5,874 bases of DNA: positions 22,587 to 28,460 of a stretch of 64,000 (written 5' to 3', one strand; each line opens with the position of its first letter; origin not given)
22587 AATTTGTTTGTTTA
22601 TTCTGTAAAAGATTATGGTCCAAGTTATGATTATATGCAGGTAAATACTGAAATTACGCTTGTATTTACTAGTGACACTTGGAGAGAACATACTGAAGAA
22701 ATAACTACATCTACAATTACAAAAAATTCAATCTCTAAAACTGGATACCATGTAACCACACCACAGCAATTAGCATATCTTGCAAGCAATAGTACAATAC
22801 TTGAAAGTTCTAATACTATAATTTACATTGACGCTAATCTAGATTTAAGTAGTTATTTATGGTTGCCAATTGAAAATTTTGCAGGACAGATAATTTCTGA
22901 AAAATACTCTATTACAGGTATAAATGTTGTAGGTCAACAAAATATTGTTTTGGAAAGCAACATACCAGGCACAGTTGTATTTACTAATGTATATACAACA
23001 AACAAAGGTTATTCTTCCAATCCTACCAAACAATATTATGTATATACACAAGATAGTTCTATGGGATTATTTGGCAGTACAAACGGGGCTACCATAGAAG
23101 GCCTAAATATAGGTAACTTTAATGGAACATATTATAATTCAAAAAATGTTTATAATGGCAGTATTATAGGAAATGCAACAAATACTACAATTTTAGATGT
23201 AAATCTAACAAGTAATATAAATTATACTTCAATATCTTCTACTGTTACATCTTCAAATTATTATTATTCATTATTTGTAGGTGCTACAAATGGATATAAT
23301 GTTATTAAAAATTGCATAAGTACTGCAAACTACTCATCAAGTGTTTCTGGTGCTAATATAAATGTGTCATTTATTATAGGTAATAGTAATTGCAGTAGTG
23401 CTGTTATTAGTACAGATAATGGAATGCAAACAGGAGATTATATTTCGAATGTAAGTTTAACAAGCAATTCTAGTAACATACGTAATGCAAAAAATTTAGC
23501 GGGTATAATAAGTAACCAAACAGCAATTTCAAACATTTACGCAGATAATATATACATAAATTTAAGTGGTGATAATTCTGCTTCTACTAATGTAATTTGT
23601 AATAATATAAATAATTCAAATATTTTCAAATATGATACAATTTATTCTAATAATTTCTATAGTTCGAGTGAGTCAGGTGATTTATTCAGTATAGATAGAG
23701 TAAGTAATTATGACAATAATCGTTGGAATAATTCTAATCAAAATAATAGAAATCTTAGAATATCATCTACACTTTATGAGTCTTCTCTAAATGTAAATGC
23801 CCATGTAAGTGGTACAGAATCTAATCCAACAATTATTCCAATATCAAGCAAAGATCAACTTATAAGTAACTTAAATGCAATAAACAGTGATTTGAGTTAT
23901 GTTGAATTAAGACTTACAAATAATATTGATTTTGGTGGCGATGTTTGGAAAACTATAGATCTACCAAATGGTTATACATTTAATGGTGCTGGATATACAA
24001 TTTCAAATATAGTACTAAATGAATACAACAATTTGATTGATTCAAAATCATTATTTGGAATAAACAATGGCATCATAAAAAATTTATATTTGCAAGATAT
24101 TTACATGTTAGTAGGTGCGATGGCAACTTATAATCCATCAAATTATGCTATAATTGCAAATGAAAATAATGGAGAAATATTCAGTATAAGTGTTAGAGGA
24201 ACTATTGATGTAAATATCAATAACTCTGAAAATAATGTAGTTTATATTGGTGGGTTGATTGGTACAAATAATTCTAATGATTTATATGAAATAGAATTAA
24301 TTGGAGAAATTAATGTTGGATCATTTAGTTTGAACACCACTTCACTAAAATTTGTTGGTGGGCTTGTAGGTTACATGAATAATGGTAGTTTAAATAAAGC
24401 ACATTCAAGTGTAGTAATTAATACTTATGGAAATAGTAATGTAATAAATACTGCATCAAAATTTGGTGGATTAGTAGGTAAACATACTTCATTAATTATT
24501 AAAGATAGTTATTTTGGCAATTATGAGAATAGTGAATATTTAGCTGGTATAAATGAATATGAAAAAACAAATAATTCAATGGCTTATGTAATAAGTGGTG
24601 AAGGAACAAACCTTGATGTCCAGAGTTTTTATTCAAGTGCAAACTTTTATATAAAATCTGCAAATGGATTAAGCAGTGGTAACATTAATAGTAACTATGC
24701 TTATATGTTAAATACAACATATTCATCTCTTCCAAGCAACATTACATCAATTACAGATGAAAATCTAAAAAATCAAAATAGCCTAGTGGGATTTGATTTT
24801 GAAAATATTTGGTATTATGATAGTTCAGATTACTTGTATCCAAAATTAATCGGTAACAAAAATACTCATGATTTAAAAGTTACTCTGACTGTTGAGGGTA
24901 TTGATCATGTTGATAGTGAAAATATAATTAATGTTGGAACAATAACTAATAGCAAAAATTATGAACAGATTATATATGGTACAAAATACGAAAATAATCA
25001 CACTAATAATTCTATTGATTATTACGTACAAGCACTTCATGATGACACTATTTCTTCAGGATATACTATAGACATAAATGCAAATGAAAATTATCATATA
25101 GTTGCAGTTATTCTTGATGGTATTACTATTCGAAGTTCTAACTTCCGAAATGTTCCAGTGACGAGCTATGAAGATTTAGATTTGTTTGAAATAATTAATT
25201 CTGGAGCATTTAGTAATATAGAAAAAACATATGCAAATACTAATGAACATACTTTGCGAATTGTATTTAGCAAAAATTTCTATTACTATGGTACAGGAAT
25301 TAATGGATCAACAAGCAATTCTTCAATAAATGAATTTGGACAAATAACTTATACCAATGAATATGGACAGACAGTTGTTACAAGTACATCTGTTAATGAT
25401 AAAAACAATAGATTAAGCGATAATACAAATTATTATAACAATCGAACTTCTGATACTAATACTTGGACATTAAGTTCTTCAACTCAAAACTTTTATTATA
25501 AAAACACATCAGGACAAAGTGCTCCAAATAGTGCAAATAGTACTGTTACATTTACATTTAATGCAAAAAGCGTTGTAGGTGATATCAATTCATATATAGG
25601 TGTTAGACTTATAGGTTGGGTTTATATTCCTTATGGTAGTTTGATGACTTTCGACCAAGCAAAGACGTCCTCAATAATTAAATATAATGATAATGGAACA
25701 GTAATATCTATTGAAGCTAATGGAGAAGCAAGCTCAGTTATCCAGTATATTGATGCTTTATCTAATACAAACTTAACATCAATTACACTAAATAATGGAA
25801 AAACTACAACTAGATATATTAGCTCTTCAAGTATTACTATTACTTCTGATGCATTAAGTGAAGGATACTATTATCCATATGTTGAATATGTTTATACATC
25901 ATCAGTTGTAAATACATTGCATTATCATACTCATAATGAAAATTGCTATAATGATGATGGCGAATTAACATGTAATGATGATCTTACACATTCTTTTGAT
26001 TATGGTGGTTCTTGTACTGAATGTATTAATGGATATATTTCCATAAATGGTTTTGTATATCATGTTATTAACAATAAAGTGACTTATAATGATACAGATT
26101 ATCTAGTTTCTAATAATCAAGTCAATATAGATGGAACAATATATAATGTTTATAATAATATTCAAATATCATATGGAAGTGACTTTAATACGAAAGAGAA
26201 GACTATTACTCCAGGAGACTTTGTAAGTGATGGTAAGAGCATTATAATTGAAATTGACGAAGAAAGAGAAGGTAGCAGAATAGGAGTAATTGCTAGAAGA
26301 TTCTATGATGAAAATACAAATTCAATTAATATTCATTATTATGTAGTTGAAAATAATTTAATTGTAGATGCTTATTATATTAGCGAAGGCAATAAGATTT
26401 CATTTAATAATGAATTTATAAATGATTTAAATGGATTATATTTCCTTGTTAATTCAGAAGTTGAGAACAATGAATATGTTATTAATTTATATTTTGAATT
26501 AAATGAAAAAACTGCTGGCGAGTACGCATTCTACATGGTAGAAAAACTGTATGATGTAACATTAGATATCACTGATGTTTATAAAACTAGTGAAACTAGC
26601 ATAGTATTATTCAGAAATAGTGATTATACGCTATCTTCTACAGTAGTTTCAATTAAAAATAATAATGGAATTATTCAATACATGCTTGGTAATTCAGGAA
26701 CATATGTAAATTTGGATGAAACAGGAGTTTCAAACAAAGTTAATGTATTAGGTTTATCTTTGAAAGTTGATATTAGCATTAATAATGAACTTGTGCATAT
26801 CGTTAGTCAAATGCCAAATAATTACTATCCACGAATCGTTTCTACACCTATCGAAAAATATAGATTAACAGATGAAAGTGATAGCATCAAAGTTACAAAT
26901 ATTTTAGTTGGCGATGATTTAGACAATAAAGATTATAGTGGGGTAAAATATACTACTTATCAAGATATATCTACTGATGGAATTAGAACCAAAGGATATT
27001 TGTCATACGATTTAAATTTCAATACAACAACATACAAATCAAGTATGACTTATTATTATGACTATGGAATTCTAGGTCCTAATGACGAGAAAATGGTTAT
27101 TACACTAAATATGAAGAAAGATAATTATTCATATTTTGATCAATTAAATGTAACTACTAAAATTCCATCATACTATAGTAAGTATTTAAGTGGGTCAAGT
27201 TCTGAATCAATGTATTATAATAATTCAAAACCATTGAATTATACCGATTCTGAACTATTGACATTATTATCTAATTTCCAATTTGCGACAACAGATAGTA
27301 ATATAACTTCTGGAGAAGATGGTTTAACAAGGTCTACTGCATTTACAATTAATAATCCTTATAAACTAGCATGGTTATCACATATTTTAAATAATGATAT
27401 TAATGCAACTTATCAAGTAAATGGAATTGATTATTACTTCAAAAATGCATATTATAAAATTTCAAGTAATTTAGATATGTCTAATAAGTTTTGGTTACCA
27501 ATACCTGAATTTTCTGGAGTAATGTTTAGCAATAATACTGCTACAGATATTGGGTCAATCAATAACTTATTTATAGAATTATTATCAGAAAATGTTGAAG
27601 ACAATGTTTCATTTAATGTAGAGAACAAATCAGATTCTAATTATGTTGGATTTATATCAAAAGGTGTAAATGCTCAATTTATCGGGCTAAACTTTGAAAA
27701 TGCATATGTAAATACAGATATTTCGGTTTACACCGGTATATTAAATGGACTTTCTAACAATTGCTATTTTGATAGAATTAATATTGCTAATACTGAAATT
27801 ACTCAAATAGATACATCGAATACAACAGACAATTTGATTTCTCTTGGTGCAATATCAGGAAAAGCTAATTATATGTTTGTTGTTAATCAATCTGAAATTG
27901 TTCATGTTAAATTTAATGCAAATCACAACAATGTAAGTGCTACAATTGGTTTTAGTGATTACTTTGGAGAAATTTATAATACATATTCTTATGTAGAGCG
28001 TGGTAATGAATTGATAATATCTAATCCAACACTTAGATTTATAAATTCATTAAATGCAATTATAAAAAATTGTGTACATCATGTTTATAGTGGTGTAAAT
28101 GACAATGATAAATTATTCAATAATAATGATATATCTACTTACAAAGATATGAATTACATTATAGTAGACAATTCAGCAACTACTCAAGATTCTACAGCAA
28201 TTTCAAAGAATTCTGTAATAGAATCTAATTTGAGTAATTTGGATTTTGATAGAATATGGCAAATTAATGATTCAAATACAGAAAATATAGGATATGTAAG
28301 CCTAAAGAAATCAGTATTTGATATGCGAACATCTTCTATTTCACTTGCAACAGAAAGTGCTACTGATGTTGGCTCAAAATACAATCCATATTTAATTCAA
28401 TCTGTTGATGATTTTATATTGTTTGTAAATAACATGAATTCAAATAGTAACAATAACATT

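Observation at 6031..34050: Nine diverged GLUG-like beta-helix cassettes arranged as four tandem pairs plus one singleton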

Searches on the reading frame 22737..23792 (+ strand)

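Call 6: search_protein_families(library=pfam, proteins=[window:22737-23792:+], max_evalue=10)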
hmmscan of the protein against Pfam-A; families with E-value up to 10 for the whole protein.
window:22737-23792:+ (352 aa): 1 family
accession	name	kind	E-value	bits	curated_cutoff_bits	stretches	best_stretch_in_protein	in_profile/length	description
PF21018.2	BipA_C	-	0.039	14.1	23.8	1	135-171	31-67/110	TypA/BipA C-terminal domain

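Call 7: search_protein_families(library=ncbifam, proteins=[window:22737-23792:+], max_evalue=10)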
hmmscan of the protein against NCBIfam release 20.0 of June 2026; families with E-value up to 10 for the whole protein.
window:22737-23792:+ (352 aa): 1 family
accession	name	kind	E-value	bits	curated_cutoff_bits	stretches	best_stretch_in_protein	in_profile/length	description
NF033416.1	YM-216391_RiPP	subfamily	0.19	11.5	35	1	207-220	8-21/35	YM-216391 family RiPP peptide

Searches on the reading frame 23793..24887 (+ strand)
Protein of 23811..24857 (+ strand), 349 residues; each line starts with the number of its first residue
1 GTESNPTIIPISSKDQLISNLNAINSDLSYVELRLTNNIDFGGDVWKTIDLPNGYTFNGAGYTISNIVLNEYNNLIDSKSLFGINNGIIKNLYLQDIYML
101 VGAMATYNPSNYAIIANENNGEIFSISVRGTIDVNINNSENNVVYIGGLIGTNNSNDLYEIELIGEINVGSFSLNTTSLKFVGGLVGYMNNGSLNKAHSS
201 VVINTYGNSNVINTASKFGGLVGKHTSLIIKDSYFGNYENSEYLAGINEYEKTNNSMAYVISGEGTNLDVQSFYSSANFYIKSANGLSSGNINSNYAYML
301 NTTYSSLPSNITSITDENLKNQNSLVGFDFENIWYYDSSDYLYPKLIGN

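Call 6: search_protein_families(library=pfam, proteins=[window:23811-24857:+], max_evalue=10)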
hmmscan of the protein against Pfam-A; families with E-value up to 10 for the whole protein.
window:23811-24857:+ (349 aa): 1 family
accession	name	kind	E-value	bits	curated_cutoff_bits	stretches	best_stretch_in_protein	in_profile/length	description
PF07581.17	Glug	-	0.52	11.3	20.5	0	182-201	5-25/28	The GLUG motif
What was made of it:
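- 23793..24887 (+): Cassette E (aa 6204-6568). Best-preserved GLUG rungs (3 x GGL[IV]G). This is the cassette that was modelled. Pfam Glug only 11.3 bits (call 6).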

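Call 7: search_protein_families(library=ncbifam, proteins=[window:23811-24857:+], max_evalue=10)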
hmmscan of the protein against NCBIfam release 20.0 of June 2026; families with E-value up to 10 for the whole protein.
window:23811-24857:+ (349 aa): 0 families

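Call 37: search_solved_structures(query=A2, max_evalue=0.01, show_alignments=1)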
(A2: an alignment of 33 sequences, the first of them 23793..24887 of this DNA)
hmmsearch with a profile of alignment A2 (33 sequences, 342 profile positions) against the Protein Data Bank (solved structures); distinct sequences matched with E-value up to 0.01: 6.
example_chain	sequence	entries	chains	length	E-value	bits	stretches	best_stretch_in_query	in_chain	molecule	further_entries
3n6z_A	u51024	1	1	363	6.7e-35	124.1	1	4-279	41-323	putative immunoglobulin A1 protease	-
6xjb_A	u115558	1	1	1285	7.6e-27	97.6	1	33-307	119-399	Immunoglobulin A1 protease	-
7jgj_A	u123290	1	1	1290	7.6e-27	97.6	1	33-307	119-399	Immunoglobulin A1 protease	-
6xja_P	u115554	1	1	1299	7.7e-27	97.6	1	33-307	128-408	Immunoglobulin A1 protease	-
7uvl_P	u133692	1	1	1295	4.1e-25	91.9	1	19-303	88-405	LPXTG-motif cell wall anchor domain protein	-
7uvk_A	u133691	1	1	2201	9.8e-25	90.6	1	37-302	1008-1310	IgA1 Protease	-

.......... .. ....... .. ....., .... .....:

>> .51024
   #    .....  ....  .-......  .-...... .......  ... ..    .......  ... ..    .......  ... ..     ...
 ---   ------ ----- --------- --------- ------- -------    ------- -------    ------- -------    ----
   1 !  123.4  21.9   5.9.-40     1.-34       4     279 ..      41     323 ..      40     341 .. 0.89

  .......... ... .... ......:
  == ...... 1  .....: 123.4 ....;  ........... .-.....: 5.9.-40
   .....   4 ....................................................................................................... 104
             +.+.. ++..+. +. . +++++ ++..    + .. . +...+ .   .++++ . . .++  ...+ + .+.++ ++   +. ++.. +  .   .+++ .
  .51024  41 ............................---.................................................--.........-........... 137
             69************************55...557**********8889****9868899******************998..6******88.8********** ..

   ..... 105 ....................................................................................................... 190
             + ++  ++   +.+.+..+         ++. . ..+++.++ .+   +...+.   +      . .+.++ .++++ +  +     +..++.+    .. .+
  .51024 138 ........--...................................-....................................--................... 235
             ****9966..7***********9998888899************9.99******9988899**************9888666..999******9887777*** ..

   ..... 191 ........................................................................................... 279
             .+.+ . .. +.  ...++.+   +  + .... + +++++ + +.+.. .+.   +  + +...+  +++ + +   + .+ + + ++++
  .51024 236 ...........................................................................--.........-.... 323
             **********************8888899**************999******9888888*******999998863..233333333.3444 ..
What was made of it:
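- On GLUG-type beta-helix domain (IgA1P NTD / 3N6Z-like cassette): The joint window+external profile A2 gives 3N6Z 6.7e-35 and 6XJA 7.7e-27 (call 37).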

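Call 45: predict_structure(alignment_id=A2)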
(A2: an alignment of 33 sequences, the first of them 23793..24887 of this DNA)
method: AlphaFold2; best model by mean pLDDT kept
length: 365 residues; sequences in the alignment: 33
mean_pLDDT: 81.2   pTM: 0.85
mean pLDDT of the five models: 81.2, 79.4, 79.3, 78.2, 77.4
residues with pLDDT >= 90: 169; 70-90: 112; 50-70: 42; < 50: 42
segments of 3 or more residues with pLDDT < 50: 246-259, 293-311, 359-365
pLDDT, mean of each block of 10 residues (from residue 1): 69 95 85 85 96 92 95 94 94 95 94 88 97 96 80 97 93 87 82 96 91 69 87 92 59 47 70 87 68 46 41 67 87 88 74 63 38
secondary structure, 60 per line:
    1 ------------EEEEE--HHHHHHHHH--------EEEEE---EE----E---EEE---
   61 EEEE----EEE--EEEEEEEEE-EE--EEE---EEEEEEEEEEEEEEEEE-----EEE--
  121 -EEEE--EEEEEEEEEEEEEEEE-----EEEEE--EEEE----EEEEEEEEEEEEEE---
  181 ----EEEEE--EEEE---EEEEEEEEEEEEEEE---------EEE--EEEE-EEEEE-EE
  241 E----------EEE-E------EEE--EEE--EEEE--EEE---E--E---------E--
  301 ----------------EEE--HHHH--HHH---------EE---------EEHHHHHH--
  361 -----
elements in order: E13-17 H20-28 E37-41 E55-57 E61-64 E69-71 E74-82 E88-90 E94-110 E116-118 E122-125 E128-143 E149-153 E156-159 E164-177 E185-189 E192-195 E199-213 E223-225 E228-231 E233-237 E239-241 E252-254 E263-265 E268-270 E273-276 E279-281 E317-319 H322-325 H353-358
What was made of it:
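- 23793..24887 (+): AF2 pLDDT 81.2, pTM 0.85 (call 45).
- The AF2 model of E has pLDDT 81 and pTM 0.85 and is almost all beta with one early helix (call 45).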

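Call 48: fold_search(model_id=the predicted structure, library=pdb)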
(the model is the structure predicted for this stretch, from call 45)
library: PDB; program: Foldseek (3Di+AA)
matches with E <= 10: 201; with E <= 0.001: 4
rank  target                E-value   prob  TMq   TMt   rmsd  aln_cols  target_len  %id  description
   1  3n6z                  2.7e-05  1.00  0.48  0.51   6.9       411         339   13  Crystal structure of a putative immunoglobulin A1 protease (BACOVA_03286) from Bacteroides ovatus at 1.30 A resolution (released 2010-07-21)
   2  6xja_P                1.3e-04  1.00  0.48  0.15   5.8       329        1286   16  Streptococcus Pneumoniae IgA1 Protease with IgA1 substrate (released 2021-01-20)
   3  6xjb                  3.8e-04  1.00  0.44  0.14   7.4       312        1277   17  IgA1 Protease (released 2020-12-09)
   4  7uvl_P                5.3e-04  1.00  0.41  0.14  13.2       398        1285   17  IgA1 Protease with IgA1 substrate (released 2022-11-23)
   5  7uvk                  2.5e-03  1.00  0.47  0.15   6.3       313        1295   18  G. haemolysans IgA1 protease (released 2022-11-23)
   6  7jgj_A                1.6e-02  1.00  0.46  0.15   7.0       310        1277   15  IgA1 Protease in complex with neutralizing mAb (released 2020-12-09)
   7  5nxk_A                2.6e-02  0.51  0.23  0.26  13.4       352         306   12  L. reuteri 53608 SRRP (released 2018-03-21)
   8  7xks                  4.2e-02  0.60  0.25  0.29  11.7       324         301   12  Crystal structure of an alkaline pectate lyase from Bacillus clausii (released 2023-03-29)
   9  2pyg_A                4.6e-02  0.11  0.14  0.13  16.2       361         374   12  Azotobacter vinelandii Mannuronan C-5 epimerase AlgE4 A-module (released 2008-05-27)
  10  3zsc_A                5.3e-02  0.35  0.22  0.24  13.7       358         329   11  Catalytic function and substrate recognition of the pectate lyase from Thermotoga maritima (released 2012-07-11)
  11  5nxk_B                6.2e-02  0.35  0.23  0.26  13.4       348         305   11  L. reuteri 53608 SRRP (released 2018-03-21)
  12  1jrg_B                1.0e-01  0.44  0.24  0.25  14.1       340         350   11  Crystal Structure of the R3 form of Pectate Lyase A, Erwinia chrysanthemi (released 2002-06-19)
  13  2qy1_A                1.2e-01  0.35  0.24  0.26  14.8       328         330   17  pectate lyase A31G/R236F from Xanthomonas campestris (released 2008-02-26)
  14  1pcl                  1.3e-01  0.16  0.20  0.20  13.2       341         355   12  UNUSUAL STRUCTURAL FEATURES IN THE PARALLEL BETA-HELIX IN PECTATE LYASES (released 1995-02-14)
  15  1idk                  1.8e-01  0.15  0.19  0.19  13.8       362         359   11  PECTIN LYASE A (released 1997-10-15)
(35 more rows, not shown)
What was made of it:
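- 23793..24887 (+): Foldseek hits 3N6Z, 6XJA and 7UVK at probability 1.00 (call 48).
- On GLUG-type beta-helix domain (IgA1P NTD / 3N6Z-like cassette): AF2 gives pLDDT 81.2 (call 45), and the Foldseek top six are 3N6Z and IgA1P structures, followed by pectate-lyase-type helices (call 48).
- Closest known: N-terminal beta-helix of the *Streptococcus pneumoniae* M26 IgA1 protease. Same: The joint cassette profile gives E 7.6e-27 and about 1e-25 (call 37), and Foldseek probability for the cassette E model is 1.00 (call 48).
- Closest known: PDB 3N6Z, BACOVA_03286 'putative immunoglobulin A1 protease' of *Bacteroides ovatus*. Same: The best sequence and structure match: E 6.7e-35 over profile positions 4-279 (call 37), and Foldseek E 2.7e-5 with TM 0.48/0.51 (call 48).
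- Its Foldseek top hits are the same structures, followed by the SRRP adhesin and pectate lyases (call 48). The Foldseek list continues into pectate and pectin lyases, PL6 lyases and glycoside hydrolases (call 48). The closest solved homologues are M26 IgA1 proteases (calls 37, 48).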

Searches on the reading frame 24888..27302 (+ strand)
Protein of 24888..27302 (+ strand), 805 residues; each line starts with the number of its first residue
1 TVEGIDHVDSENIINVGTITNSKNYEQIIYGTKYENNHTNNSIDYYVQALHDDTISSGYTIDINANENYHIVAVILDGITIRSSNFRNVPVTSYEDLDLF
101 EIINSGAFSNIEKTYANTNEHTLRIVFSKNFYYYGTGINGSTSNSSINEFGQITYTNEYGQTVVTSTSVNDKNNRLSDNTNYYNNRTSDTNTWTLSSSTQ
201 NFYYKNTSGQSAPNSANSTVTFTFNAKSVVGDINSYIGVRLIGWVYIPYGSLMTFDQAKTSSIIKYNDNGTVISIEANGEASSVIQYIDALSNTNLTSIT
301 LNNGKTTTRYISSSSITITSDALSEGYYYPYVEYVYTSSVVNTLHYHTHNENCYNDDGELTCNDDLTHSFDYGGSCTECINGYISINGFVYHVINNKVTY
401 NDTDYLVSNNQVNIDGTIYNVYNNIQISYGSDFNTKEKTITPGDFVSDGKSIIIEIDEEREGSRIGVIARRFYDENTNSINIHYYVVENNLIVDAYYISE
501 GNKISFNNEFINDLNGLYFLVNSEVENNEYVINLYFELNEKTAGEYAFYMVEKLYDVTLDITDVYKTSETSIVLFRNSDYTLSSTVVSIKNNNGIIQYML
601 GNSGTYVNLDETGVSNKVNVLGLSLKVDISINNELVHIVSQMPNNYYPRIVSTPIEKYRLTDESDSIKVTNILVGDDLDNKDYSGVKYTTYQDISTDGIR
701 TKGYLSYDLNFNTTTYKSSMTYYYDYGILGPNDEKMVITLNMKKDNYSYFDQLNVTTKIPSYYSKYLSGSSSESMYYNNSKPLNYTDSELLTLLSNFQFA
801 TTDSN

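Call 52: search_protein_families(library=pfam, proteins=[window:24888-27302:+], max_evalue=1)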
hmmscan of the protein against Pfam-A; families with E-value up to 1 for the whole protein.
window:24888-27302:+ (805 aa): 0 families

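Call 72: search_solved_structures(query=window:24888-27302:+, max_evalue=1)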
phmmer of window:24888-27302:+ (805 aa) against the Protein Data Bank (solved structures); distinct sequences matched with E-value up to 1: 0.

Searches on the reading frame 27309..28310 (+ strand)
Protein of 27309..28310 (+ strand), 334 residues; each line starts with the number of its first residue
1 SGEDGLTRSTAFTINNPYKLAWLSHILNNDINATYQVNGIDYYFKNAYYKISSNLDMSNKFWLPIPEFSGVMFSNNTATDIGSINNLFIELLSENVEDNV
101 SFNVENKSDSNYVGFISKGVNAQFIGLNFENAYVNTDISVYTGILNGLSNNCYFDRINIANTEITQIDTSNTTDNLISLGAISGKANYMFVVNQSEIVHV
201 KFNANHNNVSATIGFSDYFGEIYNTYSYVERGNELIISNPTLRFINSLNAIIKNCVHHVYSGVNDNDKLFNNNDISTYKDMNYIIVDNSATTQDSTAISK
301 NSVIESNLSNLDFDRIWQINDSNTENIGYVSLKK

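Call 6: search_protein_families(library=pfam, proteins=[window:27309-28310:+], max_evalue=10)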
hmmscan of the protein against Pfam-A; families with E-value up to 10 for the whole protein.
window:27309-28310:+ (334 aa): 0 families

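Call 7: search_protein_families(library=ncbifam, proteins=[window:27309-28310:+], max_evalue=10)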
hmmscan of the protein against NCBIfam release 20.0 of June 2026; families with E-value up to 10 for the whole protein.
window:27309-28310:+ (334 aa): 1 family
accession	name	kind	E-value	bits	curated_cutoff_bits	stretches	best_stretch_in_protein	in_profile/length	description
NF040710.1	benzoate_CatM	exception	0.005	16.2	580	1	70-121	239-290/293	cis,cis-muconate-binding transcription regulator CatM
